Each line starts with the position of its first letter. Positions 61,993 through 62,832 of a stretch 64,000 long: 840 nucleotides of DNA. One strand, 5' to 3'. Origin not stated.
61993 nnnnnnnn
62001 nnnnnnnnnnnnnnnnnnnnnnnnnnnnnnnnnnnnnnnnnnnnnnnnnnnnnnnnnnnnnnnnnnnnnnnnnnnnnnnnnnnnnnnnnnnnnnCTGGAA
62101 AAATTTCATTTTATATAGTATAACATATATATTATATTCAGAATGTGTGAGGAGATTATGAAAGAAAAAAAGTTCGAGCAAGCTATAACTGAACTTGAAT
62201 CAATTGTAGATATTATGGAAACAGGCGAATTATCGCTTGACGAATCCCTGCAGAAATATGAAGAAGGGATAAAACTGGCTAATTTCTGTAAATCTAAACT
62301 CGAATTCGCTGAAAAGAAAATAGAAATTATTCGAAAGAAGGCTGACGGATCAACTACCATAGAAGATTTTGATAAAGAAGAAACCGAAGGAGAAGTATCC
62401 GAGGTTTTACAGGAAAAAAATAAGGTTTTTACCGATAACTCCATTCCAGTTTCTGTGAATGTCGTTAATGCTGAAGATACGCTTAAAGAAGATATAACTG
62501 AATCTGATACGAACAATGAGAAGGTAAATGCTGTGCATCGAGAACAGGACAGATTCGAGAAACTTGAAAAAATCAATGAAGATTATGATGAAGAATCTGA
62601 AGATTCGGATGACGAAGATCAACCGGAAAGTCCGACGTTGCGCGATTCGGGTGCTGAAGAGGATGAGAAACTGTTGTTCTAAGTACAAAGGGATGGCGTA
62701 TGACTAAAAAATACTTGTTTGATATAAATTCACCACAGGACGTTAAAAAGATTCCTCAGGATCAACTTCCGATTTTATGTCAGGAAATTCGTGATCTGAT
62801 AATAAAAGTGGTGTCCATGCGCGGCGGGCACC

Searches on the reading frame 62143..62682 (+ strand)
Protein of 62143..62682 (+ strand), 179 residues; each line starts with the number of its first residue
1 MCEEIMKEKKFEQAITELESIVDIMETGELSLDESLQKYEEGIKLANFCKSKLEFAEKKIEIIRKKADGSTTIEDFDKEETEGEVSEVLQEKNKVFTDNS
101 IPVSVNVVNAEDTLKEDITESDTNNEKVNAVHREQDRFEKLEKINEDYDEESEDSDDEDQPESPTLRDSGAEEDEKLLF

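Call 16: search_protein_families(library=pfam, proteins=[window:62143-62682:+], max_evalue=0.001)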
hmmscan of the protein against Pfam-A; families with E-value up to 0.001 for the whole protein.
window:62143-62682:+ (179 aa): 1 family
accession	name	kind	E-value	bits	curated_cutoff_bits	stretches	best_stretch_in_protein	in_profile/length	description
PF02609.21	Exonuc_VII_S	-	1.3e-20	73.6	24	1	11-62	1-52/52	Exonuclease VII small subunit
